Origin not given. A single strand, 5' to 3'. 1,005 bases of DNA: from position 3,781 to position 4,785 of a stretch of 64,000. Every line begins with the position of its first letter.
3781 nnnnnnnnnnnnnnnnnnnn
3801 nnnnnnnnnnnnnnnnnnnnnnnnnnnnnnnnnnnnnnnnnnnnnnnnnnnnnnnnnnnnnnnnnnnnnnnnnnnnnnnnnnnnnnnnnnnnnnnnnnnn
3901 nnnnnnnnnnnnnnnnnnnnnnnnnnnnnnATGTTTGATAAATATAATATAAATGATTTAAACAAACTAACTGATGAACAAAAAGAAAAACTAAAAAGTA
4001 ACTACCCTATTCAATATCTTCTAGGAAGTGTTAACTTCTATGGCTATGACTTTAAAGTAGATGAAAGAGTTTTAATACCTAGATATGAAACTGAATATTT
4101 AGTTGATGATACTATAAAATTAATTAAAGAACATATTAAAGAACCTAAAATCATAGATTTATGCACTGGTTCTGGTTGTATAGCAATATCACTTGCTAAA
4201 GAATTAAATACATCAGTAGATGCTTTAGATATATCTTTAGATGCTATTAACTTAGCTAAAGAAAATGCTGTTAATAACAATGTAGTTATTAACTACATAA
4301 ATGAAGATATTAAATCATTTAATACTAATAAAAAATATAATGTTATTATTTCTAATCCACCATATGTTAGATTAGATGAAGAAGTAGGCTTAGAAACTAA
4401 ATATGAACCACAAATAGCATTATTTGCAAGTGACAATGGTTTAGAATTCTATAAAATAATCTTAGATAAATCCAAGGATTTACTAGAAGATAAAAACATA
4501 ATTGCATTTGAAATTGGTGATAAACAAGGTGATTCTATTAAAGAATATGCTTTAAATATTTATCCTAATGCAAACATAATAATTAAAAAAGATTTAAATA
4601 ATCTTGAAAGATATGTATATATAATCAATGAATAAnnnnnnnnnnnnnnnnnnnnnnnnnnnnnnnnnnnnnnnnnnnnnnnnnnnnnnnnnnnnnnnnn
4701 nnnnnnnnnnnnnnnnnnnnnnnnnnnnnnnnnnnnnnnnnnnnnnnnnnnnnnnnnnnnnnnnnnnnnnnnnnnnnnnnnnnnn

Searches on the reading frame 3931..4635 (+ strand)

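Call 83: search_protein_families(library=pfam, proteins=[window:3931-4635:+], max_evalue=0.0001)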
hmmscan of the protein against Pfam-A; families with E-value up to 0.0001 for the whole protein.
window:3931-4635:+ (234 aa): 7 families
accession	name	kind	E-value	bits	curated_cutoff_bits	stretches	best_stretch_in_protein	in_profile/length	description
PF05175.20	MTS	-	1.7e-15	57.5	23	1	59-146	17-109/170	Methyltransferase small domain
PF13649.12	Methyltransf_25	-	8.4e-09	36.4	27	1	74-142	1-71/97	Methyltransferase domain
PF13847.12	Methyltransf_31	-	5.8e-08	33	27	1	72-142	5-81/145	Methyltransferase domain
PF06325.19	PrmA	-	7.5e-08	32.7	22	1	71-142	162-233/296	Ribosomal protein L11 methyltransferase (PrmA)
PF07669.17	Eco57I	-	6.8e-07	30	25.3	1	106-193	46-132/171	Eco57I restriction-modification methylase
PF05401.17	NodS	-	4.8e-05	23.7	24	1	78-173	51-144/201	Nodulation protein S (NodS)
PF03602.21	Cons_hypoth95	-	8.8e-05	22.7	24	0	64-147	35-125/182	Conserved hypothetical protein 95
